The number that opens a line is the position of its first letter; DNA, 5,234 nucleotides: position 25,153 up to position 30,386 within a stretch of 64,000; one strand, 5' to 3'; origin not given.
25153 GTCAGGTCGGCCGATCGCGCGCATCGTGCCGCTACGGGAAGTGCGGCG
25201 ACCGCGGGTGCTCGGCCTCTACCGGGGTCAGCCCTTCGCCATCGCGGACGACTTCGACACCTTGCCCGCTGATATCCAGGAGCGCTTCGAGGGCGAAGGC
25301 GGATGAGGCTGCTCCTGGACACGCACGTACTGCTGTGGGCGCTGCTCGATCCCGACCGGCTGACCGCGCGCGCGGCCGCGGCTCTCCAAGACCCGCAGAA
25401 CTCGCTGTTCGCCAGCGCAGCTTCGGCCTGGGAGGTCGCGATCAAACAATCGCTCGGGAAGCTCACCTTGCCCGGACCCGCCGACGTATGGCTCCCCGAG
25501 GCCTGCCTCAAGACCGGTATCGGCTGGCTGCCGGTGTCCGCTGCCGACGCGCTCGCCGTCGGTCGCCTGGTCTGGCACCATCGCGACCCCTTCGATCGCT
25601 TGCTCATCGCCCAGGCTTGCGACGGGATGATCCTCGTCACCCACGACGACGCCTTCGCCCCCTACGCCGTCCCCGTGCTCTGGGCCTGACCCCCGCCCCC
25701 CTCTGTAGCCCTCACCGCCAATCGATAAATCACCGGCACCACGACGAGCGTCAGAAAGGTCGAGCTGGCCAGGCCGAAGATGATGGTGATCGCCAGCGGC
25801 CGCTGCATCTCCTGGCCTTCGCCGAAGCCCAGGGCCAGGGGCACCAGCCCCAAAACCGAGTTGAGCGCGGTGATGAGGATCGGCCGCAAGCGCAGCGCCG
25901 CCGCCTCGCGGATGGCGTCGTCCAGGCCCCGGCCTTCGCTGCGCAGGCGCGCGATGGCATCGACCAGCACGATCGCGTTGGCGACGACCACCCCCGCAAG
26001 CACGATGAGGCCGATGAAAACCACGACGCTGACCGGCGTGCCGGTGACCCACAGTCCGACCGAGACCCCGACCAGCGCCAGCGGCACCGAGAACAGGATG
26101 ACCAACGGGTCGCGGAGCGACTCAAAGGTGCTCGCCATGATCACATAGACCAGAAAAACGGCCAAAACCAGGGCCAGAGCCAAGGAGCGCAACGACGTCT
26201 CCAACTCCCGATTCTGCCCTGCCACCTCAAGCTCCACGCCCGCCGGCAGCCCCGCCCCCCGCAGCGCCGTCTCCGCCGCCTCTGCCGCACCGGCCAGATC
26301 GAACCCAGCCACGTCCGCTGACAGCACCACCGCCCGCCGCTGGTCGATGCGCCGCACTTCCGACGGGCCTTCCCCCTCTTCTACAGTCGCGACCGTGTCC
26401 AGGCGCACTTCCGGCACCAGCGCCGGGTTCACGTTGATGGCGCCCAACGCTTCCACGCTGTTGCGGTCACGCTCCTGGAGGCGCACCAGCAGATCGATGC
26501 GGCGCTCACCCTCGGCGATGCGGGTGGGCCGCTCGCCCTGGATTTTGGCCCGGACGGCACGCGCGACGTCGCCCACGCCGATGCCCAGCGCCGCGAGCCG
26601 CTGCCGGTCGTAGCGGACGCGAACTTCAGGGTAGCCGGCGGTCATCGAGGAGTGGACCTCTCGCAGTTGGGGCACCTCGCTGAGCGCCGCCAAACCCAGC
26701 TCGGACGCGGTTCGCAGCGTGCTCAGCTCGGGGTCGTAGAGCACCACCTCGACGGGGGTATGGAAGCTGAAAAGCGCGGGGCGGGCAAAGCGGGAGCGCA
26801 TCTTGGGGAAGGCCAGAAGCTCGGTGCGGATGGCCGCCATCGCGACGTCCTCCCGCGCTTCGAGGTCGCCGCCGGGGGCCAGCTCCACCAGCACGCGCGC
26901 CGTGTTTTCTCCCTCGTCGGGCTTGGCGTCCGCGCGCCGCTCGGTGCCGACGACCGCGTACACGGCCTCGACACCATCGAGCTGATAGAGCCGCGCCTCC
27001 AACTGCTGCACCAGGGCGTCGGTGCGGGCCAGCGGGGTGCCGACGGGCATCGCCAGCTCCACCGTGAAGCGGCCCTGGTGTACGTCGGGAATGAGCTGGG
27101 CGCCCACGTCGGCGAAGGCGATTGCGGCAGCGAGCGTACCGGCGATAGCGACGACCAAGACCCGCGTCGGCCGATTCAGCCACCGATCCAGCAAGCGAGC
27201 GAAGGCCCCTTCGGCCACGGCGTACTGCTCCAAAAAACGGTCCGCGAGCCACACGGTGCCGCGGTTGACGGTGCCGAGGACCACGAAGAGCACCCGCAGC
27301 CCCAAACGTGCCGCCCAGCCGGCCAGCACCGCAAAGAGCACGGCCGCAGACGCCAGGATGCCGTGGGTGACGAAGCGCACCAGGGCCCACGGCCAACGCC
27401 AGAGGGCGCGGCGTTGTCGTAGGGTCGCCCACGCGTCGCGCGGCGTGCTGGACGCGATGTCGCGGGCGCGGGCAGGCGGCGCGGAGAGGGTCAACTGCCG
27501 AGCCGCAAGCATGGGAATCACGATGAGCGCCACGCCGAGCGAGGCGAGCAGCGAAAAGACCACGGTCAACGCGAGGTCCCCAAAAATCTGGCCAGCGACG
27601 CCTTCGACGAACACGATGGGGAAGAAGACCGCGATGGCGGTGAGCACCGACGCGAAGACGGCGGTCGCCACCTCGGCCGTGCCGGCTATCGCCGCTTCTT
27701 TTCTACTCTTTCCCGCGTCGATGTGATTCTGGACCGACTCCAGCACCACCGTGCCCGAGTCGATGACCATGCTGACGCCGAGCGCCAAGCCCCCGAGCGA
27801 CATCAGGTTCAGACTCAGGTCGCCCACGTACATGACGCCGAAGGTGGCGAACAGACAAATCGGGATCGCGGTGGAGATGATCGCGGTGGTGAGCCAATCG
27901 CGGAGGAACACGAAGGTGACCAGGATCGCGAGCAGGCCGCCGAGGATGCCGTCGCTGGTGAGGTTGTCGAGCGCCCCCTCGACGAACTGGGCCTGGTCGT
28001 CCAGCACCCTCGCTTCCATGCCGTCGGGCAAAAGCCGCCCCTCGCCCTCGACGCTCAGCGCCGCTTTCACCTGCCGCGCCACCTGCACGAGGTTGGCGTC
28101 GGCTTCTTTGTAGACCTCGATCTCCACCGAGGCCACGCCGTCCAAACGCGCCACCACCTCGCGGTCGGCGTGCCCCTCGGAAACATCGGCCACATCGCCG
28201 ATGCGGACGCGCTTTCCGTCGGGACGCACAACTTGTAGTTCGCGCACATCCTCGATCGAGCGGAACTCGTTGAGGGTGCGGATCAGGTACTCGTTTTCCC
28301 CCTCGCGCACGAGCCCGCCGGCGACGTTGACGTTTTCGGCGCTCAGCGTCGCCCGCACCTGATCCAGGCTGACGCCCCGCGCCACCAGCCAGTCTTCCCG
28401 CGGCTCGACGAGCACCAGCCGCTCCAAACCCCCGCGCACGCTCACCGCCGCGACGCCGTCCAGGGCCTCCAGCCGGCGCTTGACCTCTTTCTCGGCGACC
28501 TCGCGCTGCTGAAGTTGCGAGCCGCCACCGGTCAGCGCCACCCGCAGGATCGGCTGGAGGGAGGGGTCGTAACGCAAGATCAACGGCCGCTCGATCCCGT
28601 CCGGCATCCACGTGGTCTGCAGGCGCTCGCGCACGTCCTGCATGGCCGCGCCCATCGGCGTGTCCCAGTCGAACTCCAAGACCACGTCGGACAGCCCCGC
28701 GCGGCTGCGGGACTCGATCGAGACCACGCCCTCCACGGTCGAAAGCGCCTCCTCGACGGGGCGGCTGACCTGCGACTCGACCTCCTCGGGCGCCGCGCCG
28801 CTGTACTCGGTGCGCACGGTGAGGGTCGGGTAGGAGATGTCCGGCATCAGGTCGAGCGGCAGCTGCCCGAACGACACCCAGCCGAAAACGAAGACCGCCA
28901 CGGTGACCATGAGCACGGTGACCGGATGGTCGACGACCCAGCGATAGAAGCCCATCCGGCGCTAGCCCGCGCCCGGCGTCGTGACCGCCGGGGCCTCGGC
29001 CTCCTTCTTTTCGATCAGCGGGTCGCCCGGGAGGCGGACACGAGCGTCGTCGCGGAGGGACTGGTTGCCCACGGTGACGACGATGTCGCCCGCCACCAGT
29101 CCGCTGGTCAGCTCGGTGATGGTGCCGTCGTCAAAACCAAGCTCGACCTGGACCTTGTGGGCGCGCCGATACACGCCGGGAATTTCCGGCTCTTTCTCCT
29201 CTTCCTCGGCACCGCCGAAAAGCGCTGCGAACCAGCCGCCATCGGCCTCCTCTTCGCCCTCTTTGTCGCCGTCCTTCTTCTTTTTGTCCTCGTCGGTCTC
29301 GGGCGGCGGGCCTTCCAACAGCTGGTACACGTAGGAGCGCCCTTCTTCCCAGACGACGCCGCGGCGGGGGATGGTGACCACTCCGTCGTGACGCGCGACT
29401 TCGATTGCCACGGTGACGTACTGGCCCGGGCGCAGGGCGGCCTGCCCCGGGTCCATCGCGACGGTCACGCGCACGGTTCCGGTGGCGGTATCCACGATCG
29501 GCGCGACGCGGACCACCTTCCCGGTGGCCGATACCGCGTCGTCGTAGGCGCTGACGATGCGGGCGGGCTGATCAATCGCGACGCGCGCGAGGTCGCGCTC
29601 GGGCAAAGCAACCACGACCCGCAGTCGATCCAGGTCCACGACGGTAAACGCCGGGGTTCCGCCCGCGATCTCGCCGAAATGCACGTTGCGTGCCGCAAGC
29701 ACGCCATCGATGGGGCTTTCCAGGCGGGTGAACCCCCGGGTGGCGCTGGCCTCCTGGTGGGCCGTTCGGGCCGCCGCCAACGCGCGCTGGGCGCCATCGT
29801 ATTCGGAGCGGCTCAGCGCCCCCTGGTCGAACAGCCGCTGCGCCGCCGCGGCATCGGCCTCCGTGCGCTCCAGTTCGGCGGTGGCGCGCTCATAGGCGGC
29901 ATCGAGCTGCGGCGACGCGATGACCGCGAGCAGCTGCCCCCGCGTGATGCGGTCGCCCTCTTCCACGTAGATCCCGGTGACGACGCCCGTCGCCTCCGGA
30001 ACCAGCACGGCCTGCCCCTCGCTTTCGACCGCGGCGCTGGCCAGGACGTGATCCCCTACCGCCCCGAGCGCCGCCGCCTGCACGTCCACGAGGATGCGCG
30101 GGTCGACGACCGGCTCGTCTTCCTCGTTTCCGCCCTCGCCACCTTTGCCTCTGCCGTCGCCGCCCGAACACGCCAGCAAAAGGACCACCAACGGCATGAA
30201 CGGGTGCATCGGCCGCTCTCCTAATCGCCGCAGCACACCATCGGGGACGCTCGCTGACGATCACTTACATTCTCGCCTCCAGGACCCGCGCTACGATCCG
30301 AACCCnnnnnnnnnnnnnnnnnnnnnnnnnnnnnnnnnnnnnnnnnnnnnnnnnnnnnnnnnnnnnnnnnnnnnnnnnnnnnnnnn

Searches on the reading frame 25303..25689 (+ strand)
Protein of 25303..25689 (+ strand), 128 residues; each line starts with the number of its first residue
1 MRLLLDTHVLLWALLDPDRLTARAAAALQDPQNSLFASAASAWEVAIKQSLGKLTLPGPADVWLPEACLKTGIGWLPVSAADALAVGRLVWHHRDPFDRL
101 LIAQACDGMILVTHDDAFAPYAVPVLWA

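Call 98: search_protein_families(library=pfam, proteins=[window:25303-25689:+], max_evalue=0.0001)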
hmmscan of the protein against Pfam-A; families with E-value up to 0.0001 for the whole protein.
window:25303-25689:+ (128 aa): 1 family
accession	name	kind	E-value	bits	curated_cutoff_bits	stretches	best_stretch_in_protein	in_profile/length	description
PF01850.27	PIN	-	8e-11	43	23.6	1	4-120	2-116/120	PIN domain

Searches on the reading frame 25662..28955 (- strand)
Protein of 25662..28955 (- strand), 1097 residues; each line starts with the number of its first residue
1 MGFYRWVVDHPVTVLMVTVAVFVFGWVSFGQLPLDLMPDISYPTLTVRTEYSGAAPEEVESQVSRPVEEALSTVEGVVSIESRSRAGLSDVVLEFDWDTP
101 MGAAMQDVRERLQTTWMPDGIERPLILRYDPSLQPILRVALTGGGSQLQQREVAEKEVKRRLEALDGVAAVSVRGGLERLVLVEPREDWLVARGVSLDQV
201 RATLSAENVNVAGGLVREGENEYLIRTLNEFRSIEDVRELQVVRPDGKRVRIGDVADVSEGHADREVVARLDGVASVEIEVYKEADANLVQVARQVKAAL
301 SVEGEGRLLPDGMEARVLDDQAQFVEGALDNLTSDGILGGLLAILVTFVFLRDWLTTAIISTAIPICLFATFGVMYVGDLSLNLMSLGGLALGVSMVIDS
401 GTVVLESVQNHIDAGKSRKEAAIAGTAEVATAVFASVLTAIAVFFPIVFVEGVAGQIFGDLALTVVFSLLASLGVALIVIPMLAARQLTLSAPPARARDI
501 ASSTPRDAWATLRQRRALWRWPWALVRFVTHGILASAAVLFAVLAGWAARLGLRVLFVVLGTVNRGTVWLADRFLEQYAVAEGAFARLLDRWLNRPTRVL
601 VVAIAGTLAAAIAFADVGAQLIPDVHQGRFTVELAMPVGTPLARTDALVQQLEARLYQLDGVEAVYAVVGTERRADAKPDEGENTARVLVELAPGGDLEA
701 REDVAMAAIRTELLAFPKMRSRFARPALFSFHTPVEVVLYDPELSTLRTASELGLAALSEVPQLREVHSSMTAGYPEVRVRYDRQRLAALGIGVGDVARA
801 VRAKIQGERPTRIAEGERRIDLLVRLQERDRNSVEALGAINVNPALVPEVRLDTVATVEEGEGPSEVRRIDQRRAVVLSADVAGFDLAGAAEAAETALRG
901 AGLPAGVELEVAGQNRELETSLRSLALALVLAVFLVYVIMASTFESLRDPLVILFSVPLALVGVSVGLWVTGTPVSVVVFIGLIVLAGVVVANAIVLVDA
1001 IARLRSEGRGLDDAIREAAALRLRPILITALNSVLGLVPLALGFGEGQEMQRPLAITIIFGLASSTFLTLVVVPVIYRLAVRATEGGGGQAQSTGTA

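Call 38: search_protein_families(library=pfam, proteins=[window:25662-28955:-], max_evalue=0.00001)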
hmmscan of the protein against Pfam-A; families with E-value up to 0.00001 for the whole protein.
window:25662-28955:- (1097 aa): 1 family
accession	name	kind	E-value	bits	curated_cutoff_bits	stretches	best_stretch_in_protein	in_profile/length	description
PF00873.25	ACR_tran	-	1.4e-239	798.2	28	2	4-495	2-497/1021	AcrB/AcrD/AcrF family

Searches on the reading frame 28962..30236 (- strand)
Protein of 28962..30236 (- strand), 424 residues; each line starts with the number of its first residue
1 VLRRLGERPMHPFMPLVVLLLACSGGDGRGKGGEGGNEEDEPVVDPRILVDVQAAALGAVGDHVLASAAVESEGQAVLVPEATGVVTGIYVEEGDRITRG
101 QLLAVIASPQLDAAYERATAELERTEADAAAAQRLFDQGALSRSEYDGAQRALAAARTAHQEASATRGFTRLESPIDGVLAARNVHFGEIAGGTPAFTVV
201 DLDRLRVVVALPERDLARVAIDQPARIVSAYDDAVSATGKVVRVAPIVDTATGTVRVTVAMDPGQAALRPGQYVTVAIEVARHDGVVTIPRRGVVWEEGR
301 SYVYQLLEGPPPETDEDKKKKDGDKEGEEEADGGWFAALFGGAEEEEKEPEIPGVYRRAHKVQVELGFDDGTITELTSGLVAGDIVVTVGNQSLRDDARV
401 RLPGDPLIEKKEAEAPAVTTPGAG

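Call 38: search_protein_families(library=pfam, proteins=[window:28962-30236:-], max_evalue=0.00001)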
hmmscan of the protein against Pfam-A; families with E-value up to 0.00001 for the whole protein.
window:28962-30236:- (424 aa): 2 families
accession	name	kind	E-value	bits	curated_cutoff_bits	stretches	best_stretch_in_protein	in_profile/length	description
PF16576.10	HlyD_D23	-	1e-23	84.2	30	1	68-274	12-214/214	Barrel-sandwich domain of CusB or HlyD membrane-fusion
PF13437.12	HlyD_3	-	4.5e-18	66.4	22.2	1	172-271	2-106/106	HlyD family secretion protein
